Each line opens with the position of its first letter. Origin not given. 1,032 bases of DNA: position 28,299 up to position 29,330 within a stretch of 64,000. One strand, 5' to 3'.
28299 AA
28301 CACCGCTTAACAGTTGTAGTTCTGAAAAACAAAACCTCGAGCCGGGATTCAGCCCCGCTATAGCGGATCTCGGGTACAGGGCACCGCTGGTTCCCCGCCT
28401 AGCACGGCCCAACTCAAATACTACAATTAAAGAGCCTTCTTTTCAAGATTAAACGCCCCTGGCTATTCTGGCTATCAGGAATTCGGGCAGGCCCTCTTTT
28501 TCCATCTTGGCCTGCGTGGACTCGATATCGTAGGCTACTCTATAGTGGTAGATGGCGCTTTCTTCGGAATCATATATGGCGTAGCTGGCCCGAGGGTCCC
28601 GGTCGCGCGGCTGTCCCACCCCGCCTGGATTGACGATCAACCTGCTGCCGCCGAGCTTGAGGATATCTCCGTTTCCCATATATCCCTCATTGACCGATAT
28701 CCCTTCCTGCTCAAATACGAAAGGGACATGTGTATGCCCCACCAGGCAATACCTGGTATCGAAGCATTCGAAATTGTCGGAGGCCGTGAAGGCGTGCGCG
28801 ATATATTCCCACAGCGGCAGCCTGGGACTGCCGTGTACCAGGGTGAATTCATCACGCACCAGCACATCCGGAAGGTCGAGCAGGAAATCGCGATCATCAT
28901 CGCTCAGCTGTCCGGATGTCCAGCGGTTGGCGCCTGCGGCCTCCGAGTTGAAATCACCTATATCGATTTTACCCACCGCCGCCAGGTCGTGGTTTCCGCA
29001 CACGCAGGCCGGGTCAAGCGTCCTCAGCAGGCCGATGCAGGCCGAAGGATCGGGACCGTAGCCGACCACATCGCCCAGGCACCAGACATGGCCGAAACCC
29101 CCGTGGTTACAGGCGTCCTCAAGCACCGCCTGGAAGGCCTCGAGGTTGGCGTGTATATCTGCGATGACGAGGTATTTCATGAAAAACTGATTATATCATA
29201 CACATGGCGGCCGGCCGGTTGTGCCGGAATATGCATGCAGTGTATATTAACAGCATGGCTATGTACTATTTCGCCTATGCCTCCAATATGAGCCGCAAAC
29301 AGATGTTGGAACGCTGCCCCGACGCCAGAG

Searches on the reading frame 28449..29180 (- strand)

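Call 21: search_protein_families(library=pfam, proteins=[window:28449-29180:-], max_evalue=0.00001)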
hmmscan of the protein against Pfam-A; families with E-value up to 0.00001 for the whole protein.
window:28449-29180:- (243 aa): 2 families
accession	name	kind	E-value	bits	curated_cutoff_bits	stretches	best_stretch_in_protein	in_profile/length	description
PF12850.12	Metallophos_2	-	1e-18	68.3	27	1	1-207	1-153/154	Calcineurin-like phosphoesterase superfamily domain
PF00149.33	Metallophos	-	3.8e-11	44.2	21.5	1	1-153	1-191/191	Calcineurin-like phosphoesterase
